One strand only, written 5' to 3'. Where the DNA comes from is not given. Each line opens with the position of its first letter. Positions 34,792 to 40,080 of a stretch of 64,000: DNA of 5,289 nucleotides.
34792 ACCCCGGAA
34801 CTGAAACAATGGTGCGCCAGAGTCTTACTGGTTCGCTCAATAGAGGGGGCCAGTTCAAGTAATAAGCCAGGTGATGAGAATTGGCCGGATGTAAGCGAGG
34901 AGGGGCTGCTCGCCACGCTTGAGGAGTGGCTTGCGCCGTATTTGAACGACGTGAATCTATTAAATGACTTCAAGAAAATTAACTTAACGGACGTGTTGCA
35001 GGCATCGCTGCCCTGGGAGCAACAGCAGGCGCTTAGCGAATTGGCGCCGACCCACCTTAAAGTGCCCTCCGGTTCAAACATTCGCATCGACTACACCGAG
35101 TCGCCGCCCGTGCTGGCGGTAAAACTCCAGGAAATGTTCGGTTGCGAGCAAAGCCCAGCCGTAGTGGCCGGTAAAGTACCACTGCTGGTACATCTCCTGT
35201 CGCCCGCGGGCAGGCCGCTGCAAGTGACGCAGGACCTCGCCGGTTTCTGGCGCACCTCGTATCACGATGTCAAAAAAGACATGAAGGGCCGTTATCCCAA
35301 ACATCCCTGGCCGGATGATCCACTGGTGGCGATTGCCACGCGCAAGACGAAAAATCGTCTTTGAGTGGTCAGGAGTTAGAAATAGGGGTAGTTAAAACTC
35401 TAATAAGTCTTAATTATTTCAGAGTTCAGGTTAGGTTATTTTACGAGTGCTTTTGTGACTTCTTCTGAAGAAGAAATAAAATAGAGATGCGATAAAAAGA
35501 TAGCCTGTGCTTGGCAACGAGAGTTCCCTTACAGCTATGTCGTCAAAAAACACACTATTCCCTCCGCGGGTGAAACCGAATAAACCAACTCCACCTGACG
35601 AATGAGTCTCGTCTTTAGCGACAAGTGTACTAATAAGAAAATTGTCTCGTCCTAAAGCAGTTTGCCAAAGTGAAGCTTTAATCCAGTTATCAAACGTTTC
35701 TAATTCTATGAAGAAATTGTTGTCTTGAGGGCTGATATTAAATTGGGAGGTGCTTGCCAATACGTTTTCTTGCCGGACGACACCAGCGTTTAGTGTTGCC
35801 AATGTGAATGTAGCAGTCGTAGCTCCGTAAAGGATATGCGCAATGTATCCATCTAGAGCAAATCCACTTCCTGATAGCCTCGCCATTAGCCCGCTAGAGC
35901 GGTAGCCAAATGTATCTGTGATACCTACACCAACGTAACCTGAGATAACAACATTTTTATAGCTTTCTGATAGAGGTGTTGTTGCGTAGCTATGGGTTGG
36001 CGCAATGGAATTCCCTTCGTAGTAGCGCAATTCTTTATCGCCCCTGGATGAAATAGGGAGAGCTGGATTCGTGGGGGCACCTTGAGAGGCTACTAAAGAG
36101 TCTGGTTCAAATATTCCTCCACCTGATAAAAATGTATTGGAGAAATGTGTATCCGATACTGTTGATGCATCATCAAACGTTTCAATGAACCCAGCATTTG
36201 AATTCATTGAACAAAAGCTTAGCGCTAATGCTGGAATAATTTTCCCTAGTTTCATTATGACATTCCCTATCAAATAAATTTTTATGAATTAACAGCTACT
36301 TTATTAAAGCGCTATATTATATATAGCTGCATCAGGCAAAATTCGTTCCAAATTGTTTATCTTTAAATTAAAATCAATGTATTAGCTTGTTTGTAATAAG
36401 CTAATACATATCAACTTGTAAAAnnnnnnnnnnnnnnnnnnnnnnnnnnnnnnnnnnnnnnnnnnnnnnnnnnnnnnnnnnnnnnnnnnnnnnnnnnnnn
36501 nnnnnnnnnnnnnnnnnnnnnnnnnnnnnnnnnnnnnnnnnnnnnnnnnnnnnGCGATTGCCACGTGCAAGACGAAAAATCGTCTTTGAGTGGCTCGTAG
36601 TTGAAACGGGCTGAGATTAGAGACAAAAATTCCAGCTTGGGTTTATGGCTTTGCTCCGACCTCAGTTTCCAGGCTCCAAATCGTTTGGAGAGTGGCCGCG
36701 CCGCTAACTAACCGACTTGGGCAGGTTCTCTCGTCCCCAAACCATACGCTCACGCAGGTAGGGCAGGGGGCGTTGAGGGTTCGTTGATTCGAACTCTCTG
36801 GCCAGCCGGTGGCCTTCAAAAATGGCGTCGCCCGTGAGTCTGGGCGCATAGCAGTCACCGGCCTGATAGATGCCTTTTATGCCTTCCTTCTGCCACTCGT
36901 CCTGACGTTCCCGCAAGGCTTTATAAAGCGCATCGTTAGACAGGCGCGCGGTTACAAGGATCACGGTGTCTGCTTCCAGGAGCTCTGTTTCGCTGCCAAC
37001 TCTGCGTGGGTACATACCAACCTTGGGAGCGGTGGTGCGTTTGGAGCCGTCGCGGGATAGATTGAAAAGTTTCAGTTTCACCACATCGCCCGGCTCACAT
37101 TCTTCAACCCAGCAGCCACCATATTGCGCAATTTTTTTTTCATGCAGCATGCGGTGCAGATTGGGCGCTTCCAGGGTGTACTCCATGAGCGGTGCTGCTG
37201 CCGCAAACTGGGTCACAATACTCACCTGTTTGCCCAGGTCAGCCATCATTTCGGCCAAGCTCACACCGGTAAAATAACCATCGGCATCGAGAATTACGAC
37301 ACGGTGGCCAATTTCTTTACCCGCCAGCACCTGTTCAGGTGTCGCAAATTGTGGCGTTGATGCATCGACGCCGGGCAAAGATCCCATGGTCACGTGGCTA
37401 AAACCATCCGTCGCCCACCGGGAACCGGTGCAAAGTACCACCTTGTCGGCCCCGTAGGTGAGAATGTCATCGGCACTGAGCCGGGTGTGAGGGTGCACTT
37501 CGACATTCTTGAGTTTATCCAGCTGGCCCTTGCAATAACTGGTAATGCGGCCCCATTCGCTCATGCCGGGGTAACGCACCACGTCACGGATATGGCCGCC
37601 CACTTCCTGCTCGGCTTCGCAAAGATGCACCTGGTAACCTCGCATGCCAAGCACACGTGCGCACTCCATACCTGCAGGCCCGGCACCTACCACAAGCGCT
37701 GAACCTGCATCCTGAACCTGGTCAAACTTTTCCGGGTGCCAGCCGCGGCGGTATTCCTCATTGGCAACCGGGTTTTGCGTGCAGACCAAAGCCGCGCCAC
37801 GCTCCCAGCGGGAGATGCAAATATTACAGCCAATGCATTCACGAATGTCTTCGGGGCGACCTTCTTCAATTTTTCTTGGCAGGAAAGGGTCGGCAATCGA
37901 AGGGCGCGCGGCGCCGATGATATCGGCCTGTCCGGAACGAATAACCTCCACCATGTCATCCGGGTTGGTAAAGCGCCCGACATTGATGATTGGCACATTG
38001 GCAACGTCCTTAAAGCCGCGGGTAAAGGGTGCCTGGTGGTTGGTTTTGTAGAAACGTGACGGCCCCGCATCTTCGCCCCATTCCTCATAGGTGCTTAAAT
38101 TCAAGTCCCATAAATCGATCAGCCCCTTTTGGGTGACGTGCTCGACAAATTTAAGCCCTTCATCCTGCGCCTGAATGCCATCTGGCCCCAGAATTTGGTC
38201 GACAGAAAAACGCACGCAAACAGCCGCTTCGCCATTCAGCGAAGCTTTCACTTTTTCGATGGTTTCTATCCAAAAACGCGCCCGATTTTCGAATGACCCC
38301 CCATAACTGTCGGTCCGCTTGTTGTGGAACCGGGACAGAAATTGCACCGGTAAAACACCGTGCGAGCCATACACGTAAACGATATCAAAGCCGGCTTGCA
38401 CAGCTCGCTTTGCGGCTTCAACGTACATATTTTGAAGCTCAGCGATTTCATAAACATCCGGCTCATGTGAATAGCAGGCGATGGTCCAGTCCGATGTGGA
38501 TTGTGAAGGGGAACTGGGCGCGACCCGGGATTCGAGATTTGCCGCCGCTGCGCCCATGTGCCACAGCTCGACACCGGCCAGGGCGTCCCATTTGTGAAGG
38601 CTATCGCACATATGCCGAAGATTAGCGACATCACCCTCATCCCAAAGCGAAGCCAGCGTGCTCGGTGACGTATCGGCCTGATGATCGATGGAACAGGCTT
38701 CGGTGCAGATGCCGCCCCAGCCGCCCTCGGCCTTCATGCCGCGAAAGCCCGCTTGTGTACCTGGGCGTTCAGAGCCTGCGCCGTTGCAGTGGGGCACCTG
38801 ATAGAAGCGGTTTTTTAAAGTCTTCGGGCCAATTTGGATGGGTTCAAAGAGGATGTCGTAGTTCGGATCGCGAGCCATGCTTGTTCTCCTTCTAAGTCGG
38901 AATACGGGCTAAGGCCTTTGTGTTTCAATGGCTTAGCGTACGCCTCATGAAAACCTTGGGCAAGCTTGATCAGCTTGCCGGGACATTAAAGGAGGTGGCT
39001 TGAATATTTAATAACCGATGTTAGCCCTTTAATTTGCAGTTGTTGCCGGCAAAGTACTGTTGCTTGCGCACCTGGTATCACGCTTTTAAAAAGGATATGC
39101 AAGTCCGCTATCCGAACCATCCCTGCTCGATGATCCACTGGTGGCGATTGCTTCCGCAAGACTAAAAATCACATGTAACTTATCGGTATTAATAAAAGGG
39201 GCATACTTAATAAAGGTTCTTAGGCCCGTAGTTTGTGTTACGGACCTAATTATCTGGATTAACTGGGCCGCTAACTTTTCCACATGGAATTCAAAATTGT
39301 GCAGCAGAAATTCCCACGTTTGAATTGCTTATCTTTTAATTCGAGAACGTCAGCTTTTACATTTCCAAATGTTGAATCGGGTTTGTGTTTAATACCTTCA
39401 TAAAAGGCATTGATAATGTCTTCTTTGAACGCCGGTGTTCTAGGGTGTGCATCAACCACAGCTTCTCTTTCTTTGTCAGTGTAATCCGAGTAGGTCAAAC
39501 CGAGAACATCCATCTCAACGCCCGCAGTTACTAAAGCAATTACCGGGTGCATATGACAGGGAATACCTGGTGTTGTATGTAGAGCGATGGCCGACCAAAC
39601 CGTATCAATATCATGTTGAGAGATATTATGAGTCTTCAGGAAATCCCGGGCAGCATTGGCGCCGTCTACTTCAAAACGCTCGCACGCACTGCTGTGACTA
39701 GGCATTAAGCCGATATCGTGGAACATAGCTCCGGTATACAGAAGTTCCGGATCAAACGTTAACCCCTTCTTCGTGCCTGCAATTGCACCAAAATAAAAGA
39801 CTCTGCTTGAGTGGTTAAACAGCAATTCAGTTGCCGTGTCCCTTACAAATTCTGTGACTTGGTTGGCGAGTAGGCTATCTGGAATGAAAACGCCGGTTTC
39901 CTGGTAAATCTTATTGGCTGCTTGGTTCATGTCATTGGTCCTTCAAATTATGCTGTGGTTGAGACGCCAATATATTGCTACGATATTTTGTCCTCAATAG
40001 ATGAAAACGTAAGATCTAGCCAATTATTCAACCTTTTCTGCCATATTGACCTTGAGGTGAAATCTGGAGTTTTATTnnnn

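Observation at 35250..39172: The hrpB 3' terminus occurs three times and brackets two integrase-less single-gene islets (candidate serial insertion hotspot)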

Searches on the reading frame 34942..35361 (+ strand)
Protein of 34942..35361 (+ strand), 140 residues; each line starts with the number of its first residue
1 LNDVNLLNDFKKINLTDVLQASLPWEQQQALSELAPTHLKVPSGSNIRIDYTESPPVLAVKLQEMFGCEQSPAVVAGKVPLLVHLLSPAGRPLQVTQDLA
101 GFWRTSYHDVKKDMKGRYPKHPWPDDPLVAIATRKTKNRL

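Call 60: find_related_loci(query=window:34942-35361:+, collection=viral_contigs, flank=10000)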
Query window:34942-35361:+ (140 aa) in viral_contigs; peptide patterns used: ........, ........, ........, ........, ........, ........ (x = any residue, [..] = any of these).
35 stretches matched a pattern, but none encodes a relative of the query by tblastn (E <= 1e-3).

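Call 67: find_homologous_proteins(query=window:34942-35361:+, max_evalue=1e-10)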
Query window:34942-35361:+ (140 aa): 2858 proteins with E <= 1e-10 among 2880 candidates; the best 120 are listed.
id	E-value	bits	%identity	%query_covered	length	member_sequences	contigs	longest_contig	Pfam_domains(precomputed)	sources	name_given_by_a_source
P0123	7.5e-82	290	89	100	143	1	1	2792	PF08482.16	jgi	-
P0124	1.2e-80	286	90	98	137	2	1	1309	PF08482.16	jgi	-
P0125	3.5e-80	285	86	100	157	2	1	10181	PF08482.16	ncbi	-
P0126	1.3e-79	283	86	100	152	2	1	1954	PF08482.16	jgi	-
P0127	8.3e-79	280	84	100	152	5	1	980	PF08482.16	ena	-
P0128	3.0e-76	272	82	100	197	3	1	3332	PF08482.16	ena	-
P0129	2.5e-68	246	76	99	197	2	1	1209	PF08482.16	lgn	-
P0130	1.9e-67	243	76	99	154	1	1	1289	PF08482.16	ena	-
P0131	8.4e-67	241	77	99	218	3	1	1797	PF08482.16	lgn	-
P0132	4.2e-66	239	76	99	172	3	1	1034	PF08482.16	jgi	jgi:ATP-dependent helicase HrpB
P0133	2.7e-65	236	78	92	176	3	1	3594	PF08482.16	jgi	jgi:ATP-dependent helicase HrpB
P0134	4.7e-65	236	73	100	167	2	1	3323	PF08482.16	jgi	jgi:ATP-dependent helicase HrpB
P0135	6.8e-65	235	73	100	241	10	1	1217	PF08482.16,PF24473.2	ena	-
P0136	1.8e-64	234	58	99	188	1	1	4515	PF08482.16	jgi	jgi:ATP-dependent helicase HrpB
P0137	2.2e-64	233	76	99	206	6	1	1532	PF08482.16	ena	-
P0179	3.4e-53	197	63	99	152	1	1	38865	PF08482.16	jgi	-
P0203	4.9e-52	193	59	99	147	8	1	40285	PF08482.16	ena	-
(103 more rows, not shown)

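Call 68: find_encoding_contigs(protein=P0125, flank=10000, max_places=4)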
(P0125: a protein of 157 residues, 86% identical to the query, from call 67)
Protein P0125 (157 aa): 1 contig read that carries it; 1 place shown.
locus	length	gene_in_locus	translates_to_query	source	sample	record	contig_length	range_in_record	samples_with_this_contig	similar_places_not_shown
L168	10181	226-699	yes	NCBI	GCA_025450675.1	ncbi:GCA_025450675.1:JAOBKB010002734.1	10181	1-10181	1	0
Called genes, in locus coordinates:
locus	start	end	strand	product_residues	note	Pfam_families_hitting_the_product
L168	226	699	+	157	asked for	PF08482:HrpB_C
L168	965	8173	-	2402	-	PF13360:PQQ_2, PF13570:Beta-prop_ACSF4 (faint), PF13385:Laminin_G_3, PF00054:Laminin_G_1 (faint), PF02210:Laminin_G_2 (weak), PF13360:PQQ_2 (weak), PF13385:Laminin_G_3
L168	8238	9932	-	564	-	-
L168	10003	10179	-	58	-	?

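Call 69: find_encoding_contigs(protein=P0203, flank=10000, max_places=4)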
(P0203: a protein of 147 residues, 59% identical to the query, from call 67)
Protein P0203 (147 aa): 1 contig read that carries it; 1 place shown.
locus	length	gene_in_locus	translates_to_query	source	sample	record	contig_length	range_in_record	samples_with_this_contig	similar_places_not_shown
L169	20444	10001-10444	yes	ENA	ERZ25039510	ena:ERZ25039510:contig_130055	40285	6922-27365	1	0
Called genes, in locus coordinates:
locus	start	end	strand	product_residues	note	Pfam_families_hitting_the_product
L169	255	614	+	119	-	PF00534:Glycos_transf_1, PF13524:Glyco_trans_1_2 (weak), PF13692:Glyco_trans_1_4, PF20706:GT4-conflict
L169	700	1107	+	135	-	PF00535:Glycos_transf_2, PF10111:Glyco_tranf_2_2 (weak)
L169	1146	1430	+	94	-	-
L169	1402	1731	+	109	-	-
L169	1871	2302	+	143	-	-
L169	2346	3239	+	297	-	PF01554:MatE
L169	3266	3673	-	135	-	-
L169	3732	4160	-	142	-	-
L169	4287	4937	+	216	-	PF00106:adh_short, PF13561:adh_short_C2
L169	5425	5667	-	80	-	-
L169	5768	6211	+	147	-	PF01841:Transglut_core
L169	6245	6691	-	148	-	-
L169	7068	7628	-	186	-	PF07298:NnrU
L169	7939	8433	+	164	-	PF00270:DEAD, PF04851:ResIII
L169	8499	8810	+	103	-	PF00271:Helicase_C (weak)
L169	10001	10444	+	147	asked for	PF08482:HrpB_C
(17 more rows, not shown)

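Call 70: find_encoding_contigs(protein=P0179, flank=10000, max_places=4)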
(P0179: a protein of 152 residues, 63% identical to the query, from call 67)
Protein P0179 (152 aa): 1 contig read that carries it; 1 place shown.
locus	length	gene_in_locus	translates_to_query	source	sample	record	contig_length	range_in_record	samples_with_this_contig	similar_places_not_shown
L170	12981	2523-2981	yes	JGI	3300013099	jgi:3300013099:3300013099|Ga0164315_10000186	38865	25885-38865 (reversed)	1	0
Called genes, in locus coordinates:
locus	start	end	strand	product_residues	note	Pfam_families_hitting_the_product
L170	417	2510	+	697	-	PF00270:DEAD, PF00271:Helicase_C, PF24473:CON_HrpB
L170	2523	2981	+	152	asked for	PF08482:HrpB_C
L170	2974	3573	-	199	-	PF12007:DUF3501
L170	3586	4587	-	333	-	PF02754:CCG (weak)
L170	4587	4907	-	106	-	-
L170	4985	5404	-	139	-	PF00210:Ferritin, PF02915:Rubrerythrin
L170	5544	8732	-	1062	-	PF00873:ACR_tran, PF02355:SecD_SecF_C (weak)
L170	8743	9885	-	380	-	PF25917:BSH_RND (weak), PF25876:HH_MFP_RND (weak)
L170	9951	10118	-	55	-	-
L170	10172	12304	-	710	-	PF08497:Radical_SAM_N, PF04055:Radical_SAM, PF11842:DUF3362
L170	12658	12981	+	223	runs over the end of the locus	PF00881:Nitroreductase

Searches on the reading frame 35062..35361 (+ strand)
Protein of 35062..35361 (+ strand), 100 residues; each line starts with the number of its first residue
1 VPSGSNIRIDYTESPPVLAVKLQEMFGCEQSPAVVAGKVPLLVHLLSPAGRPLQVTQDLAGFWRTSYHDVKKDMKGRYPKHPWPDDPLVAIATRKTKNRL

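Call 59: search_dna_similar(query=window:35062-35361:+, collection=phages, mode=protein, max_evalue=0.001, max_rows=20)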
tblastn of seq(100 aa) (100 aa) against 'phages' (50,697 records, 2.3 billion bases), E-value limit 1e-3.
Records with a match: 1; places in all: 1; records where one place covers at least 80% of the query: 1.
Best place of each record, by identity: <60% 1.
By first word of the organism name: Salmonella 1.
By host as written in the record: Homo sapiens 1.
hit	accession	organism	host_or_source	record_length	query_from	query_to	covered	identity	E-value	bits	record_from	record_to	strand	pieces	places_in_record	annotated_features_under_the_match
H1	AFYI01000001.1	Salmonella enterica subsp. enterica serovar Infantis str. ...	Homo sapiens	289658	1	97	97%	57.1%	1e-32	124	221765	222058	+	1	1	ATP-dependent helicase HrpB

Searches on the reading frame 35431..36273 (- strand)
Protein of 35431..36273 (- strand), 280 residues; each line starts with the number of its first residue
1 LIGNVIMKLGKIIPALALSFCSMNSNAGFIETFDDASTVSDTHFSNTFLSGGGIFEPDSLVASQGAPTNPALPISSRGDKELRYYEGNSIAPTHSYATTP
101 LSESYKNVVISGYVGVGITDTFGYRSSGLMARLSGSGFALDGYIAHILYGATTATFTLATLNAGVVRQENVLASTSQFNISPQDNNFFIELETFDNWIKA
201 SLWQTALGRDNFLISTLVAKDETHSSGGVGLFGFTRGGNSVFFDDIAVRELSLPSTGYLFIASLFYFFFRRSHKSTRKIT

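Call 7: search_protein_families(library=pfam, proteins=[window:35431-36273:-])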
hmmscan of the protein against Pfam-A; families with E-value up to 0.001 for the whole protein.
window:35431-36273:- (280 aa): 0 families

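Call 35: find_homologous_proteins(query=window:35434-36255:-, max_evalue=0.001)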
Query seq(274 aa) (274 aa): 2 proteins with E <= 0.001 among 1159 candidates.
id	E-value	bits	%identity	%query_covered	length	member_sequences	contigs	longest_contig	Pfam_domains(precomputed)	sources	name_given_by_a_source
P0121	5.3e-176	601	100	100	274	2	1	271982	-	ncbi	ncbi:MAG: hypothetical protein R3E62_04255 [Pseudomonadales bacterium]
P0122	5.4e-72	260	50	92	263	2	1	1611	-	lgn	-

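Call 36: find_encoding_contigs(protein=P0122, flank=10000, max_places=6)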
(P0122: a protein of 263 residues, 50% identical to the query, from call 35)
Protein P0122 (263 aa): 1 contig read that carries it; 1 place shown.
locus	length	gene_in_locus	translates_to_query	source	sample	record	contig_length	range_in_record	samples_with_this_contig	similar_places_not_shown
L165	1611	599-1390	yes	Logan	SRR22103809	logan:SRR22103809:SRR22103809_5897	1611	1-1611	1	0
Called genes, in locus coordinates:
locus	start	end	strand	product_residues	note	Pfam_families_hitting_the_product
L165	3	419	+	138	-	?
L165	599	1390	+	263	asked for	-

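Call 37: find_encoding_contigs(protein=P0121, flank=10000, max_places=6)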
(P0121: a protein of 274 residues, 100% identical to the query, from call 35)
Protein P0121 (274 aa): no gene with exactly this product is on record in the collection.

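Call 72: search_protein_families(library=ncbifam, proteins=[window:35431-36258:-], max_evalue=0.01)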
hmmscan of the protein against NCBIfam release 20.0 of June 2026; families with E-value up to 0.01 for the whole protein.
window:35431-36258:- (275 aa): 1 family
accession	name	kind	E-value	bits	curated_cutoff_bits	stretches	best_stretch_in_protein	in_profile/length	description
NF041333.1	CruF_Halo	equivalog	0.0045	16.5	300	1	90-155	181-245/268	bisanhydrobacterioruberin hydratase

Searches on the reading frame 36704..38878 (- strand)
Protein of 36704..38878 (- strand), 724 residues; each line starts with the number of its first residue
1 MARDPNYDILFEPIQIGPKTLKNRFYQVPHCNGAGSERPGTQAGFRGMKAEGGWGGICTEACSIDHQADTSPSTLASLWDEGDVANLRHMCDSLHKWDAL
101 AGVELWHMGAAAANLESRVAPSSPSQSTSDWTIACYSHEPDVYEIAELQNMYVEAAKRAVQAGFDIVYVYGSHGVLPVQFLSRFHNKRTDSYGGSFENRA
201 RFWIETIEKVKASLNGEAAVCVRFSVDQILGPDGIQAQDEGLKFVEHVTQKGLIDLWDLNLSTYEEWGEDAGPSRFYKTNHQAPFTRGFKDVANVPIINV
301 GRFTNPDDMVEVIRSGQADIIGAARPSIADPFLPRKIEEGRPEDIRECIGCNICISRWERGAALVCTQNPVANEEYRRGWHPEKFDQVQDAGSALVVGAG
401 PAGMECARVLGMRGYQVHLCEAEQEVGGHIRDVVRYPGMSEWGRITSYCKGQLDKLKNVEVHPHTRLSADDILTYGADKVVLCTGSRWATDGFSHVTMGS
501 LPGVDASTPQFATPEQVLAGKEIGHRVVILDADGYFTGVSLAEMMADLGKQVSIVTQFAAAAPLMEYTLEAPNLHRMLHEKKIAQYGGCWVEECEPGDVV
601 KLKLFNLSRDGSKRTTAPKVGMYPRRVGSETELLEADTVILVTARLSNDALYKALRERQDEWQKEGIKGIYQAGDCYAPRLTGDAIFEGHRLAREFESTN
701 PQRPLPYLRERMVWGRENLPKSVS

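Call 7: search_protein_families(library=pfam, proteins=[window:36704-38878:-])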
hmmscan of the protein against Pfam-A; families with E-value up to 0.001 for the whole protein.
window:36704-38878:- (724 aa): 7 families
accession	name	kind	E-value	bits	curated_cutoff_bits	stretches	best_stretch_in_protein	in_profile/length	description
PF00724.26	Oxidored_FMN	-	9.4e-83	278.7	27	1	10-343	2-341/342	NADH:flavin oxidoreductase / NADH oxidase family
PF22620.2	OYE-like_second_a-b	-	3.1e-26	92.3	25.5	1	513-643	2-128/128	OYE-like second alpha/beta domain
PF07992.20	Pyr_redox_2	-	3e-14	53.6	26.1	1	395-688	4-290/291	Pyridine nucleotide-disulphide oxidoreductase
PF13450.12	NAD_binding_8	-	1.8e-07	31.8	21.9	1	396-438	1-42/68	NAD(P)-binding Rossmann-like domain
PF00070.33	Pyr_redox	-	4.4e-07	30.8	22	0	394-427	2-35/82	Pyridine nucleotide-disulphide oxidoreductase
PF03486.20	HI0933_like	-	0.00033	20.6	50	1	394-430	3-39/244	HI0933-like protein Rossmann domain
PF00890.30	FAD_binding_2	-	0.00084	19.1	20.4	0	394-430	2-38/414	FAD binding domain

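Call 11: find_encoding_contigs(protein=window:36704-38878:-, flank=10000, max_places=10)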
Protein window:36704-38878:- (724 aa): no gene with exactly this product is on record in the collection.

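Call 72: search_protein_families(library=ncbifam, proteins=[window:36704-38878:-], max_evalue=0.01)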
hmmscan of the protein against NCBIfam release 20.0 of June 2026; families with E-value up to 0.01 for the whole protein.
window:36704-38878:- (724 aa): 46 families (the best 25 are shown)
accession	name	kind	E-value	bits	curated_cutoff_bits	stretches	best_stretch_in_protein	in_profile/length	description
TIGR03997.1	mycofact_OYE_2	equivalog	1.2e-107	361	793.15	1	10-695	2-644/645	mycofactocin system FadH/OYE family oxidoreductase 2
NF045599.1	bili_reduct_long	exception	7.4e-70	235.9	750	1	10-616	1-578/641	bilirubin reductase, long form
NF041087.1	bile_acid_BaiCD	equivalog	6.5e-68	229.4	825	1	7-603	1-574/642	bile acid Fe-S flavoenzyme BaiCD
TIGR03996.1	mycofact_OYE_1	hypoth_equivalog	2.9e-47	161.5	627.9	1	43-559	37-533/633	mycofactocin system FadH/OYE family oxidoreductase 1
NF045592.1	bili_reduct_N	equivalog_domain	5.5e-45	154.1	425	1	10-367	2-361/363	bilirubin reductase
NF010047.0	PRK13523.1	equivalog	6.8e-39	133.8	431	1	10-344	5-327/339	NADPH dehydrogenase NamA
NF006101.0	PRK08255.1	equivalog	8.9e-34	116.6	1078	1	9-331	398-724/768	bifunctional salicylyl-CoA 5-hydroxylase/oxidoreductase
NF007899.0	PRK10605.1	subfamily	1.6e-25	90.1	403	1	8-338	4-338/365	N-ethylmaleimide reductase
NF009410.0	PRK12771.1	subfamily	5.3e-09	35.2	516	1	377-431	125-178/566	NAD(P)-binding protein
NF009409.0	PRK12770.1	subfamily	4.7e-08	32.5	343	1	396-428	23-55/360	putative glutamate synthase subunit beta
TIGR01372.1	soxA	subfamily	3.6e-07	28.4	1164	1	381-432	158-209/996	sarcosine oxidase subunit alpha family protein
TIGR01350.1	lipoamide_DH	equivalog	4.5e-07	28.9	408.8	1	451-595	111-238/461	dihydrolipoyl dehydrogenase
TIGR01318.1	gltD_gamma_fam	subfamily_domain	4.9e-07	28.7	482.95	1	347-430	98-180/467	glutamate synthase, small subunit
TIGR03467.1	HpnE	equivalog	2.8e-06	26.9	283.05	1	395-433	2-40/430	hydroxysqualene dehydroxylase HpnE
NF009408.0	PRK12769.1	equivalog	2.8e-06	25.8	1003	1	322-429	260-365/659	formate-dependent uric acid utilization protein AegA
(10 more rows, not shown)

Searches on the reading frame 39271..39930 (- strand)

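Call 7: search_protein_families(library=pfam, proteins=[window:39271-39930:-])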
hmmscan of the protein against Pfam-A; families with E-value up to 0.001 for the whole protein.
window:39271-39930:- (219 aa): 1 family
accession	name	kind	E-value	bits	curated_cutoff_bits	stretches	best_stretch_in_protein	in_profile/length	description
PF01966.28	HD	-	1.4e-08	35.5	22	1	38-123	2-90/116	HD domain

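Call 72: search_protein_families(library=ncbifam, proteins=[window:39271-39930:-], max_evalue=0.01)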
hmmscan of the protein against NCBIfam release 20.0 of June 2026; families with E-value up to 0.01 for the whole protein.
window:39271-39930:- (219 aa): 3 families
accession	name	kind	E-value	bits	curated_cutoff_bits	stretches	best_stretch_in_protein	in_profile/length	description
TIGR03401.1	cyanamide_fam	subfamily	5.7e-15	55.5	109.85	1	7-165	26-188/228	HD domain protein, cyanamide hydratase family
TIGR00277.1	HDIG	domain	0.00029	20.7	27.6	1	39-97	7-68/84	HDIG domain-containing metalloprotein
TIGR01693.1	UTase_glnD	equivalog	0.0055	15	519.4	1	60-112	464-511/850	[protein-PII] uridylyltransferase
